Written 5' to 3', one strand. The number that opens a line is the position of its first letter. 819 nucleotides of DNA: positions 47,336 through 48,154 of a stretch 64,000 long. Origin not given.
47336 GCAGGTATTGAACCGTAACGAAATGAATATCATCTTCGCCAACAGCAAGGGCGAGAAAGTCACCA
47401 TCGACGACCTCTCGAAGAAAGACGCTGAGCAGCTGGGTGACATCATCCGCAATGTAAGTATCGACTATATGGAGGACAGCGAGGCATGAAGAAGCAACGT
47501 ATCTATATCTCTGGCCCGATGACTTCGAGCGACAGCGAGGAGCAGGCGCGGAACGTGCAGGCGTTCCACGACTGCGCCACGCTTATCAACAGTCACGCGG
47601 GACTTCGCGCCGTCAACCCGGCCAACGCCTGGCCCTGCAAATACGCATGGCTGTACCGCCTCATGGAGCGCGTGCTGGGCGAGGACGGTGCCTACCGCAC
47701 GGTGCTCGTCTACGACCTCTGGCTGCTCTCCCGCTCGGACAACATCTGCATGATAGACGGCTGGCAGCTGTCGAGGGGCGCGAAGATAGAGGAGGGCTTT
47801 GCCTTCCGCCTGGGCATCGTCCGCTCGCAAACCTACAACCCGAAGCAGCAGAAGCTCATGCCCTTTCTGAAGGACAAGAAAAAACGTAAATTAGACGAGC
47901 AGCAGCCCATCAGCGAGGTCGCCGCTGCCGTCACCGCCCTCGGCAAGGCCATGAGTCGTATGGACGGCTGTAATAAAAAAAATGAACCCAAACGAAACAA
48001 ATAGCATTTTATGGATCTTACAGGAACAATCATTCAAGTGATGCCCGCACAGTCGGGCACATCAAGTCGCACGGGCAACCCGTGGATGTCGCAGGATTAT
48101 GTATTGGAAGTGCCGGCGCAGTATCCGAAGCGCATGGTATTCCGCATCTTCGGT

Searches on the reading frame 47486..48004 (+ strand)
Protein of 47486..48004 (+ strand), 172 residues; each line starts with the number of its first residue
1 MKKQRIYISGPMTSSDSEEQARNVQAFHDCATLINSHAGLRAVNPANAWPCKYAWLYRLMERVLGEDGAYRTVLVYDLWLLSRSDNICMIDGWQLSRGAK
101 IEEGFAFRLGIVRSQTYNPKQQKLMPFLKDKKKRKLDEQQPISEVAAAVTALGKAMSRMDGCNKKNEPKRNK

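Call 55: search_protein_families(library=phrogs, max_evalue=0.001, proteins=[window:47486-48004:+])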
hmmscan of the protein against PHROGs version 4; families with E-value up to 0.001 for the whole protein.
window:47486-48004:+ (172 aa): 2 families
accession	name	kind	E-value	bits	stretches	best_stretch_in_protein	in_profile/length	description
phrog_355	-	DNA, RNA and nucleotide metabolism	2.1e-11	44.8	1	1-111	72-167/249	nucleoside 2-deoxyribosyltransferase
phrog_5781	-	unknown function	1.3e-07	32.4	1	4-112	6-95/220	-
